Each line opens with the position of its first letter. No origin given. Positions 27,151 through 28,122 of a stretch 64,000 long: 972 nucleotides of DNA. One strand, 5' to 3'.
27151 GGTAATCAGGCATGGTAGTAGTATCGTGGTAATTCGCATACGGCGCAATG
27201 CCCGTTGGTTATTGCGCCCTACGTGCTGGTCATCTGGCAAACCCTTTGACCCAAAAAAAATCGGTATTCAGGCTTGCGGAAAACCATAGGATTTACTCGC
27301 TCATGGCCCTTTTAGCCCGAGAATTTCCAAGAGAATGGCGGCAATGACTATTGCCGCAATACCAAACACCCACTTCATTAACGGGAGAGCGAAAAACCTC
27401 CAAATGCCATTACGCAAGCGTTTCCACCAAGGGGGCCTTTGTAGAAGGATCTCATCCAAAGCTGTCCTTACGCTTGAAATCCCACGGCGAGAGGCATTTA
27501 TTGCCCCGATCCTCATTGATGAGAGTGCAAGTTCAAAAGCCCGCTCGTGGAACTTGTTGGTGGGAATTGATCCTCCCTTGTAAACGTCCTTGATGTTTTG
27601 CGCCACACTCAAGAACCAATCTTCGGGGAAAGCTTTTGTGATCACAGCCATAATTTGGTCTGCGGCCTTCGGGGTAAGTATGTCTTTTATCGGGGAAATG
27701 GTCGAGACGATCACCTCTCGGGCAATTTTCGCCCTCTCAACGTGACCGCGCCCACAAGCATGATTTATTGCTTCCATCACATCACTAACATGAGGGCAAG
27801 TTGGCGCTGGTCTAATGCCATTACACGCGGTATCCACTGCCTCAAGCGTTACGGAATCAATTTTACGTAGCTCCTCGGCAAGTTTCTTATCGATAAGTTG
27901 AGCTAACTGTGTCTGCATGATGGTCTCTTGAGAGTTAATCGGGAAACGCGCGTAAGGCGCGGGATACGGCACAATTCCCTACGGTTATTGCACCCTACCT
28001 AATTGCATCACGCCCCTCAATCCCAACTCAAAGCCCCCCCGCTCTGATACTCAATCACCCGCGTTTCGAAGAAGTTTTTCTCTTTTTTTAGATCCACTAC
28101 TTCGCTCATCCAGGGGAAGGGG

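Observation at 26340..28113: Second copy of the nrdB 3' end differing only at synonymous sites: footprint of an insertion that brought its own gene end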

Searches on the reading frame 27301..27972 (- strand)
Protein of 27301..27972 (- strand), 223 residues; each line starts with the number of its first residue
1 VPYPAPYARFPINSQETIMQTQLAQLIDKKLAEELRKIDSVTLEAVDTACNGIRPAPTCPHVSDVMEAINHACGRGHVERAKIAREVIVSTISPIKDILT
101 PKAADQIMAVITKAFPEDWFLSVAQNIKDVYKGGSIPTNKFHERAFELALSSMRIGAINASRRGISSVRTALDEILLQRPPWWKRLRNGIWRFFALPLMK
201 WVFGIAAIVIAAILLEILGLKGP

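Call 5: search_protein_families(library=pfam, proteins=[window:27301-27972:-], max_evalue=0.01)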
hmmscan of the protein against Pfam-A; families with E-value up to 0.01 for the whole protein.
window:27301-27972:- (223 aa): 0 families

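Call 42: search_protein_families(library=ncbifam, proteins=[window:27301-27918:-], max_evalue=0.01)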
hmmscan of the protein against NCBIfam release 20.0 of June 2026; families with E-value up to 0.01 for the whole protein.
window:27301-27918:- (205 aa): 0 families

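Call 43: search_protein_families(library=padloc, proteins=[window:27301-27918:-], max_evalue=0.01)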
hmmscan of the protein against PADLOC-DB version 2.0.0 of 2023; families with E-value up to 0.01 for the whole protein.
window:27301-27918:- (205 aa): 0 families
